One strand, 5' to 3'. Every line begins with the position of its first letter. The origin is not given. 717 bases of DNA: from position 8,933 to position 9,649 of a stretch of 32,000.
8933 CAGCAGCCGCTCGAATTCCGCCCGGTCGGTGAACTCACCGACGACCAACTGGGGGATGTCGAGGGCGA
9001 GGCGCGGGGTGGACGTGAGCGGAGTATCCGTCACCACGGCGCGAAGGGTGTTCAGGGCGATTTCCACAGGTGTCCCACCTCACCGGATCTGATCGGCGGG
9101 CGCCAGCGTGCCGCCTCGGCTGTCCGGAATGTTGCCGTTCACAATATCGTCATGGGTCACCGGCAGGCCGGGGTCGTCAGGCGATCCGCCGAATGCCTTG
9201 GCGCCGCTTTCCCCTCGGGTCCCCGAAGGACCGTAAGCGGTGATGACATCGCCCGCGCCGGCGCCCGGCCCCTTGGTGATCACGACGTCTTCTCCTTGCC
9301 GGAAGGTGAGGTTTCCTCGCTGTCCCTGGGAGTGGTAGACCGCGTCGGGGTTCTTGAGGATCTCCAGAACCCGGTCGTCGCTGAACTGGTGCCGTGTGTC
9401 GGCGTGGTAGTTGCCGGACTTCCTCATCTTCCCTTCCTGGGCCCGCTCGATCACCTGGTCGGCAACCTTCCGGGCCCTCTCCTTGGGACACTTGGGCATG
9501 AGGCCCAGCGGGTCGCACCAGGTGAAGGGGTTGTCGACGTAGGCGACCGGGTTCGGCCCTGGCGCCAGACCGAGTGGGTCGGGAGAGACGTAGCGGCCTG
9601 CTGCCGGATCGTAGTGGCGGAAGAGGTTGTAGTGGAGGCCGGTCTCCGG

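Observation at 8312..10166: Orphan RHS-tail / alternative-toxin / immunity cassette carrying a duplicated operon promoter and 5' leader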

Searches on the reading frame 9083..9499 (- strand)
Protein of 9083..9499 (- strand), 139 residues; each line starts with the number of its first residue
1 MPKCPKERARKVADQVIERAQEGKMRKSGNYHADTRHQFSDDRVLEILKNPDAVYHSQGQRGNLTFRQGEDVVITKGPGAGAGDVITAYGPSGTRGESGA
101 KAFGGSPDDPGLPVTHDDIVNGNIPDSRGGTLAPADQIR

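Call 20: search_protein_families(library=pfam, proteins=[window:9083-9499:-], max_evalue=10)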
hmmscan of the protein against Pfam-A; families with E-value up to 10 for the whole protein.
seq(139 aa): 0 families

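Call 21: search_protein_families(library=ncbifam, proteins=[window:9083-9499:-], max_evalue=10)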
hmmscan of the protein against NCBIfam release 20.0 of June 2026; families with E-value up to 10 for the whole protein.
seq(139 aa): 1 family
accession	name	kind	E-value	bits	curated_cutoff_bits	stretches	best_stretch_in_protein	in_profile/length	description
NF033764.1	gliding_CglF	equivalog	0.14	12.2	90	1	20-55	23-58/88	adventurous gliding motility protein CglF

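Call 23: find_homologous_proteins(query=window:9083-9499:-, max_evalue=0.001)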
Query seq(139 aa) (139 aa): 34 proteins with E <= 0.001 among 67 candidates.
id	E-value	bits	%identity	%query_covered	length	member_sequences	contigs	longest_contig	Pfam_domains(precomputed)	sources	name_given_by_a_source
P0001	6.9e-69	248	98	83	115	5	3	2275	-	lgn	-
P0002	9.9e-54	199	75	91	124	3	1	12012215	-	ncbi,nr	ncbi:type IV secretion protein Rhs [Streptomyces hygroscopicus]|nr:hypothetical protein [Streptomyce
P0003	2.5e-48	182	63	100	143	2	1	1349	-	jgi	jgi:hypothetical protein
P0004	3.3e-47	178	60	100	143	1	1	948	-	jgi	jgi:hypothetical protein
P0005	3.7e-47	178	64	96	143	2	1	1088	-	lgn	-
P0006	3.1e-46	175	63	100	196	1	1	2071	-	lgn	-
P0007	6.4e-46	174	73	83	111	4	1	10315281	-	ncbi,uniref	ncbi:hypothetical protein [Streptomyces sp. NBC_00134]|uniref:hypothetical protein n=1 Tax=Streptomy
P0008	8.6e-46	173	63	100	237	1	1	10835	-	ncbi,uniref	ncbi:RHS repeat-associated core domain-containing protein, partial [Streptomyces sp. NPDC006976]|uni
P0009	1.7e-44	169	72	83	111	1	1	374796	-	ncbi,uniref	ncbi:hypothetical protein AB0L59_16720 [Streptomyces sp. NPDC052109]|uniref:hypothetical protein n=1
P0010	1.8e-44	169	60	100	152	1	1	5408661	-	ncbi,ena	-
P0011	3.0e-43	165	68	83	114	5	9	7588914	-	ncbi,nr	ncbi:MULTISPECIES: hypothetical protein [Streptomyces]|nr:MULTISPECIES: hypothetical protein [Strept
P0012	7.6e-42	161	65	90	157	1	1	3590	-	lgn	-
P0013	4.8e-41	158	73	73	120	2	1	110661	-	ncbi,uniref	ncbi:hypothetical protein [Streptomyces sp. NPDC090026]|uniref:hypothetical protein n=1 Tax=Streptom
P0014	5.5e-41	158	68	83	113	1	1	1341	-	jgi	jgi:hypothetical protein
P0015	8.1e-41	157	65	100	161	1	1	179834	-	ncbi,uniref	ncbi:hypothetical protein [Streptomyces sp. YPW6]|uniref:hypothetical protein n=1 Tax=Streptomyces s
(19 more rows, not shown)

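Call 32: predict_structure(alignment_id=A1)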
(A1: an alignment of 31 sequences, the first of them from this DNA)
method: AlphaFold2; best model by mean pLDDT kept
length: 139 residues; sequences in the alignment: 31
mean_pLDDT: 86.3   pTM: 0.81
mean pLDDT of the five models: 86.3, 82.7, 82.1, 80.2, 76.1
residues with pLDDT >= 90: 65; 70-90: 64; 50-70: 9; < 50: 1
segments of 3 or more residues with pLDDT < 50: none
pLDDT, mean of each block of 10 residues (from residue 1): 73 92 88 70 93 93 93 90 89 81 82 92 82 92
secondary structure, 60 per line:
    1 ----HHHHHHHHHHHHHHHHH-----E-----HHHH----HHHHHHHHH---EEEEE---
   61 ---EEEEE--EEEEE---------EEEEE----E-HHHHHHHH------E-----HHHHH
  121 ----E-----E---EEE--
elements in order: H5-21 H33-36 H41-49 E53-57 E64-68 E71-75 E85-89 H96-103 H116-120 E135-137
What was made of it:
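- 9080..9499 (-): CT2, a 139-aa polymorphic-toxin C-terminal domain plus stop codon. The family has no annotation. The AF2 model has pLDDT 86 (call 32).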

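Call 33: search_protein_representatives(alignment_id=A1)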
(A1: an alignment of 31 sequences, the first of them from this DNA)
Query: 31 sequences, 200 profile positions. Proteins with E-value up to 0.001 (for the whole library): 163; up to 1e-10: 130; up to 1e-30: 81. The best 150 are listed.
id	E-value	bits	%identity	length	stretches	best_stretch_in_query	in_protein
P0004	9.8e-69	247.7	-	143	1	61-200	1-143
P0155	3.6e-68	245.8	-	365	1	16-200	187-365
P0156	4.2e-63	229.2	-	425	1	67-200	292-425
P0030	4.5e-61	222.6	-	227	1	8-200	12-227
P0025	5.0e-60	219.2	-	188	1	16-198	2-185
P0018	7.7e-59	215.4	-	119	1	82-200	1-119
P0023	1.5e-58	214.4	-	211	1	53-200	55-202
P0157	1.3e-57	211.4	-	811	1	13-199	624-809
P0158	4.3e-57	209.7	-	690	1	72-200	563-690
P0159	4.5e-56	206.3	-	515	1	15-200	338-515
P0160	6.2e-54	199.3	-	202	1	15-199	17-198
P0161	1.2e-53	198.4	-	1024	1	64-200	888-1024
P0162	1.8e-53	197.8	-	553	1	16-199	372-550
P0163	7.1e-53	195.9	-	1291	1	39-199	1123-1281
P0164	2.4e-52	194.2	-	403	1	65-199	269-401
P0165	9.1e-52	192.3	-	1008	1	53-200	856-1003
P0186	1.3e-43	165.6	-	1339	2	137-199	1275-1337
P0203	1.4e-38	149.2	-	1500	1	32-199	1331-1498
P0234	1.0e-25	107.2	-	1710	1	61-192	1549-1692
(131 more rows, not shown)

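Call 36: fold_search(model_id=the predicted structure, library=pdb)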
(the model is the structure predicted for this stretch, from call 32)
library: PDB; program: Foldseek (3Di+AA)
matches with E <= 10: 367; with E <= 0.001: 0
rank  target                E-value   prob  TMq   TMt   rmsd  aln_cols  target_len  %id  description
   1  5yqt_E                7.9e-01  0.04  0.21  0.21  11.3       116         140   16  Crystal Structure of the L74F/M78V/I80V/L114F mutant of LEH complexed with cyclopentene oxide (released 2018-06-27)
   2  4xdv_F                8.4e-01  0.04  0.21  0.21  11.3       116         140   16  Crystal Structure of the L74F/M78V/I80V/L114F mutant of LEH complexed with cyclohexanediol (released 2015-07-15)
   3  4xby_H                1.2e+00  0.04  0.20  0.20  11.4       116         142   16  Crystal Structure of the L74F/M78V/I80V/L114F mutant of LEH complexed with cyclopentene oxide (released 2015-07-15)
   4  6akf_C                1.2e+00  0.06  0.19  0.15  13.6        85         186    6  Crystal structure of mouse claudin-3 P134A mutant in complex with C-terminal fragment of Clostridium perfringens enter (released 2019-02-20)
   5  5cf1_F                1.2e+00  0.04  0.20  0.20  11.5       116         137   15  Crystal Structure of the M32V/M78V/I80V/L114F mutant of LEH (released 2016-07-13)
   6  7tbk_A2               1.3e+00  0.06  0.23  0.03  20.5       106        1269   14  Composite structure of the dilated human nuclear pore complex (NPC) symmetric core generated with a 37A in situ cryo- (released 2022-06-15)
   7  5gkw_A                1.3e+00  0.04  0.23  0.22  11.4       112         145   12  crystal structure of SZ529 complex with (R,R)-cyclopentanediol (released 2017-07-12)
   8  8xla_E                1.3e+00  0.04  0.19  0.08  12.6        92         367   22  Mismatch Repair Complex (released 2025-04-16)
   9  7vci_T                1.4e+00  0.12  0.21  0.04   4.6        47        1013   28  Structure of Xenopus laevis NPC nuclear ring asymmetric unit (released 2022-02-02)
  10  4xby_E                1.4e+00  0.02  0.17  0.17  12.1       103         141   16  Crystal Structure of the L74F/M78V/I80V/L114F mutant of LEH complexed with cyclopentene oxide (released 2015-07-15)
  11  9a40_B                1.5e+00  0.28  0.25  0.10   1.6        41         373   12  model of Cullin4 (released 2024-09-18)
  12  8tec_A                1.5e+00  0.08  0.19  0.07   7.4        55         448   16  Crystal structure of Kindlin2 in complex with acylated beta1 integrin peptide (released 2024-07-03)
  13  6dj8_A                1.5e+00  0.06  0.21  0.09   9.4        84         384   14  Structure of DNA polymerase III subunit beta from Borrelia burgdorferi in complex with a natural product (released 2019-05-29)
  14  6dj8_B                1.6e+00  0.08  0.21  0.09   7.5        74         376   14  Structure of DNA polymerase III subunit beta from Borrelia burgdorferi in complex with a natural product (released 2019-05-29)
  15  9ydg_B                1.7e+00  0.16  0.24  0.12   2.4        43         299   12  Crystal structure of the human DCAF1 WDR domain in complex with OICR-41074 (released 2025-11-12)
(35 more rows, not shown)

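Call 37: search_solved_structures(query=A1, max_evalue=10)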
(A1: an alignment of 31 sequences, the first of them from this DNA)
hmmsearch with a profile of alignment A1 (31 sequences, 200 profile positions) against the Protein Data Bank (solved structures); distinct sequences matched with E-value up to 10: 4.
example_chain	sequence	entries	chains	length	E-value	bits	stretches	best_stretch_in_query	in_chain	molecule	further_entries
7kqy_A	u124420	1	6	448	0.12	15.6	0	114-170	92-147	Heavy-Chain only Human Antibodies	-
8yhx_G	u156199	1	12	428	0.62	13.2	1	51-118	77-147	SIR2 family protein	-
2gtj_A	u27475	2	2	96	0.8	12.9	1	84-146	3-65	FYN-binding protein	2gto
5cva_B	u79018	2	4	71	1.1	12.4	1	151-182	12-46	Collagen alpha-1(I) chain,Collagen alpha-2(IX) chain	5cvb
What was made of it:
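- Tried and rejected: The profile search against PDB sequences gave nothing meaningful (call 37).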

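Call 40: find_related_loci(query=A1, collection=genome_contigs, flank=10000)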
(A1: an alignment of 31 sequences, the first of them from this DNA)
Query A1 (139 aa) in genome_contigs; peptide patterns used: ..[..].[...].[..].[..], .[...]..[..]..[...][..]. (x = any residue, [..] = any of these).
358 stretches matched a pattern; 172 encode a relative of the query (tblastn E <= 1e-3); the best 80 are kept; 80 distinct loci.
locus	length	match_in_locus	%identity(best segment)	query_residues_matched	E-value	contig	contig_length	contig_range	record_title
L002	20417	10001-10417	99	1-139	2e-91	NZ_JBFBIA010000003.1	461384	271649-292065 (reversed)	Streptomyces sp. NPDC088744 NPDC088744_161_C8.ctg-0003, whole genome shotgun sequence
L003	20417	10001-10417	99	1-139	2e-91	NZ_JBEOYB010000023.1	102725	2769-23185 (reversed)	Streptomyces sp. NPDC001985 NPDC001985_17_B12.ctg-0023, whole genome shotgun sequence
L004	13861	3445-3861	99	1-139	1e-90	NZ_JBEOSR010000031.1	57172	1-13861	Streptomyces sp. NPDC096095 NPDC096095_221_D2.ctg-0031, whole genome shotgun sequence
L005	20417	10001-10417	97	1-139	1e-89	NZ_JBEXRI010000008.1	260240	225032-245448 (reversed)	Streptomyces sp. NPDC006320 NPDC006320_281_A5.ctg-0008, whole genome shotgun sequence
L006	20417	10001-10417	94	1-139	2e-86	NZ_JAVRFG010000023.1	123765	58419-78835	Streptomyces stephensoniae strain DSM 40932 NODE_23_length_123765_cov_37.375030, whole genome shotgun sequence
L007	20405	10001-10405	72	2-139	9e-63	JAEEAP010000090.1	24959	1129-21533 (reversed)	Streptomyces sabulosicollis strain PRKS01-29 NODE_90_length_24982_cov_18.3761, whole genome shotgun sequence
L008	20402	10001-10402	72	2-139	2e-62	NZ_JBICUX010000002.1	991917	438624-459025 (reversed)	Streptomyces sp. NPDC048751 NPDC048751_45_G7.ctg-0002, whole genome shotgun sequence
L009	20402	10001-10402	69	2-139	8e-61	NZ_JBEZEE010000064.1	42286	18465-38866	Streptomyces sp. NPDC049099 NPDC049099_48_D1.ctg-0064, whole genome shotgun sequence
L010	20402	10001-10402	69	2-139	2e-60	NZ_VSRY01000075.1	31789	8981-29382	Streptomyces sp. TRM49041 458, whole genome shotgun sequence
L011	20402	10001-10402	67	2-139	4e-60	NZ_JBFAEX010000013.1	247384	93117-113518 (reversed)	Streptomyces sp. NPDC020298 NPDC020298_108_E8.ctg-0013, whole genome shotgun sequence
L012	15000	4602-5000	68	3-139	7e-60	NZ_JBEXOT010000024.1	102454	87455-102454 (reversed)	Streptomyces sp. NPDC006551 NPDC006551_294_F11.ctg-0024, whole genome shotgun sequence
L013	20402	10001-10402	70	2-139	9e-60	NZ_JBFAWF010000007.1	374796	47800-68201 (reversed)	Streptomyces sp. NPDC052109 NPDC052109_146_G5.ctg-0007, whole genome shotgun sequence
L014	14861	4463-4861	68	3-139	1e-58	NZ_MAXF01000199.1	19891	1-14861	Streptomyces sparsogenes strain ATCC 25498 contig199, whole genome shotgun sequence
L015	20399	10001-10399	66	3-139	2e-58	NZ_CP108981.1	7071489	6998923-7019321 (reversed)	Streptomyces sp. NBC_00727 chromosome, complete genome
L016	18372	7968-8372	67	1-139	3e-58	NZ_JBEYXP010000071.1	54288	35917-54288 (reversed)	Streptomyces sp. NPDC046862 NPDC046862_73_H12.ctg-0071, whole genome shotgun sequence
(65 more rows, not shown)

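Call 56: search_protein_families(library=pfam, proteins=[P0157, P0161, P0163, P0165, P0186, P0203, P0234, P0158, P0156], max_evalue=0.001)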
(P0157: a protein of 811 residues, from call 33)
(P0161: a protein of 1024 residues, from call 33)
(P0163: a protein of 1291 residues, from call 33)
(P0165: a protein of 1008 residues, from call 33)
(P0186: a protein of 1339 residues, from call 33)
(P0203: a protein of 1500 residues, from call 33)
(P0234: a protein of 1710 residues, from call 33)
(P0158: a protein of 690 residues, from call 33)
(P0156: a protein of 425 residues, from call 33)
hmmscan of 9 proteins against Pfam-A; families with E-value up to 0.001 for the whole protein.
P0157 (811 aa): 3 families
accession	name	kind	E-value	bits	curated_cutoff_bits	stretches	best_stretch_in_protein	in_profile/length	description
PF05593.20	RHS_repeat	-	6.7e-58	192.5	22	6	97-132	1-36/38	RHS Repeat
PF03527.20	RHS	-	3.7e-05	23.9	27.9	1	563-590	6-33/38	RHS protein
PF15283.12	DUF4595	-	0.00043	20.7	34.2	0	19-152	25-147/202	Domain of unknown function (DUF4595) with porin-like fold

P0161 (1024 aa): 1 family
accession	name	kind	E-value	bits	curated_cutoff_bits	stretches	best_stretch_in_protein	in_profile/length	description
PF13699.11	eCIS_core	-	2.1e-12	47.5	22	1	4-69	7-78/79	eCIS core domain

P0163 (1291 aa): 1 family
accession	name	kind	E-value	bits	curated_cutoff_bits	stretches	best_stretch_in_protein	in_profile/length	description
PF13699.11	eCIS_core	-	1.5e-05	25.6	22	1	175-230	7-73/79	eCIS core domain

P0165 (1008 aa): 0 families

P0186 (1339 aa): 4 families
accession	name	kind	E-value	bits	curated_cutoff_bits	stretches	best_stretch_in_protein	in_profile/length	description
PF05593.20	RHS_repeat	-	1.4e-92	303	22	8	676-712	1-37/38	RHS Repeat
PF20148.4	DUF6531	-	1.2e-22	80.4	24.1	1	177-249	1-74/74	Domain of unknown function (DUF6531)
PF25023.1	TEN_YD-shell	-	9.8e-13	47.5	50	0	547-648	42-144/909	Teneurin YD-shell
PF03527.20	RHS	-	7.9e-09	35.7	27.9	1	1076-1107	4-35/38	RHS protein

P0203 (1500 aa): 2 families
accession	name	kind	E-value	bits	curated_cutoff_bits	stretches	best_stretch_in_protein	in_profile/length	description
PF15500.11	Ntox1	-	3.1e-07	31.1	25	1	1280-1361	5-89/96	Putative RNase-like toxin, toxin_1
PF01442.23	Apolipoprotein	-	6.4e-07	29.7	90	1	822-948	57-183/190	Apolipoprotein A1/A4/E domain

P0234 (1710 aa): 2 families
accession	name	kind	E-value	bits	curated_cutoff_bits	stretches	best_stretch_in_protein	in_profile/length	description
PF07591.16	PT-HINT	-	4.9e-17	62.9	27.7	1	1414-1539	1-136/137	Pretoxin HINT domain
PF14890.11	Intein_splicing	-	0.00019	21.7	35.8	0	1430-1496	20-93/155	Intein splicing domain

P0158 (690 aa): 0 families

P0156 (425 aa): 0 families

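Call 57: search_protein_families(library=pfam, alignment_id=A1, max_evalue=5)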
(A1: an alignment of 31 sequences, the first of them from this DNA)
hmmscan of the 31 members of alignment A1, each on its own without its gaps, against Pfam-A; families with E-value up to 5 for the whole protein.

A. member 1, seq(139 aa): 0 families

B. families by the number of members that match (of 31 scanned): 9 families
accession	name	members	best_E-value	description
PF03527.20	RHS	1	0.00059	RHS protein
PF17780.6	OCRE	1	0.0049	OCRE domain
PF08265.16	YL1_C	1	0.036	YL1 nuclear protein C-terminal domain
PF01391.23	Collagen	1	0.044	Collagen triple helix repeat (20 copies)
PF16007.11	DUF4777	1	0.08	Domain of unknown function (DUF4777)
PF07653.23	SH3_2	1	0.08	Variant SH3 domain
PF22010.2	OrtA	1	0.13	AKP thiolase subunit OrtA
PF00125.30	Histone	1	0.24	Core histone H2A/H2B/H3/H4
PF19957.5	EAD5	1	0.28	Effector-associated domain 5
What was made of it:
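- On DUF4258 / BrnT (RelE-fold RNase): None of the 31 family members hits DUF4258 at E<=5 (call 57).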

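Call 67: fold_search(model_id=the predicted structure, library=viral)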
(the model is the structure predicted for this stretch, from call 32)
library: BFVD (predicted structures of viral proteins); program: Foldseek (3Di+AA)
matches with E <= 10: 572; with E <= 0.001: 0
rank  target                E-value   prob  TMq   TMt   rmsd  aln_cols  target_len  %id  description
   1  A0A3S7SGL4            2.0e-02  0.93  0.39  0.43   4.9       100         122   17  (no name in the UniProt tables at hand)
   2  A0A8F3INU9            2.7e-02  0.96  0.40  0.45   3.9        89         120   19  DUF4258 domain-containing protein [Microbacterium phage Honk]
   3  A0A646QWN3            3.3e-02  0.98  0.37  0.69   2.2        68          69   18  (no name in the UniProt tables at hand)
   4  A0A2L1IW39            6.0e-02  0.97  0.40  0.44   2.6        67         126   16  Uncharacterized protein [Streptomyces phage BillNye]
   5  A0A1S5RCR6            7.2e-02  0.82  0.36  0.29   3.3        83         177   14  Uncharacterized protein [Lactobacillus phage P1]
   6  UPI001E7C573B         1.6e-01  0.82  0.36  0.58   2.6        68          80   10  (no name look-up for this kind of identifier)
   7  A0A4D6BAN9            2.2e-01  0.35  0.35  0.16  11.7       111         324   10  (no name in the UniProt tables at hand)
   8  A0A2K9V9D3            2.6e-01  0.21  0.26  0.21   8.7        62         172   13  BTB POZ domain-containing protein (Fragment) [Bandra megavirus]
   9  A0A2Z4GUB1            4.4e-01  0.21  0.27  0.21  10.7        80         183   15  (no name in the UniProt tables at hand)
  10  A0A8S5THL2            4.7e-01  0.15  0.28  0.25   9.1        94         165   16  Cytotoxic translational repressor [Myoviridae sp. ctiv53]
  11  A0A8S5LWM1            5.3e-01  0.66  0.28  0.08   2.3        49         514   16  Minor capsid protein [Siphoviridae sp. ctabX13]
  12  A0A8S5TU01            6.9e-01  0.10  0.27  0.13  11.2       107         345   12  Gp35 [Siphoviridae sp. ctYcY12]
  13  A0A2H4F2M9            7.4e-01  0.04  0.16  0.04  10.5        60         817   20  (no name in the UniProt tables at hand)
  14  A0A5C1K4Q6            7.9e-01  0.04  0.19  0.09  14.1       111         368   12  (no name in the UniProt tables at hand)
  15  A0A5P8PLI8            8.4e-01  0.18  0.29  0.40   4.8        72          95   21  (no name in the UniProt tables at hand)
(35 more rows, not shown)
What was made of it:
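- On DUF4258 / BrnT (RelE-fold RNase): Foldseek against BFVD gives a DUF4258 phage protein at E=0.027, prob 0.96, TM 0.40/0.45 (call 67).
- The best-named BFVD match is a DUF4258 phage protein (E=0.027, prob 0.96, call 67).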

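Call 86: search_protein_families(library=phrogs, alignment_id=A1, max_evalue=1)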
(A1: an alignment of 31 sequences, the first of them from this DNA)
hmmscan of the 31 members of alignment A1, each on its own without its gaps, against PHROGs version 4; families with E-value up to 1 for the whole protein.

A. member 1, seq(139 aa): 0 families

B. families by the number of members that match (of 31 scanned): 11 families
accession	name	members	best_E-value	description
phrog_10516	-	3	0.19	-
phrog_12117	-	3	0.35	-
phrog_10385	-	1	0.013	-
phrog_14103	-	1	0.025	-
phrog_35286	-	1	0.031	-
phrog_1806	-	1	0.031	collagen like minor tail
phrog_15824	-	1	0.099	tail fiber protein proximal subunit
phrog_13115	-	1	0.38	-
phrog_18350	-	1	0.4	tail fiber protein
phrog_33521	-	1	0.41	-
phrog_14777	-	1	0.55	-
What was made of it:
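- On DUF4258 / BrnT (RelE-fold RNase): PHROGs gives nothing (call 86).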
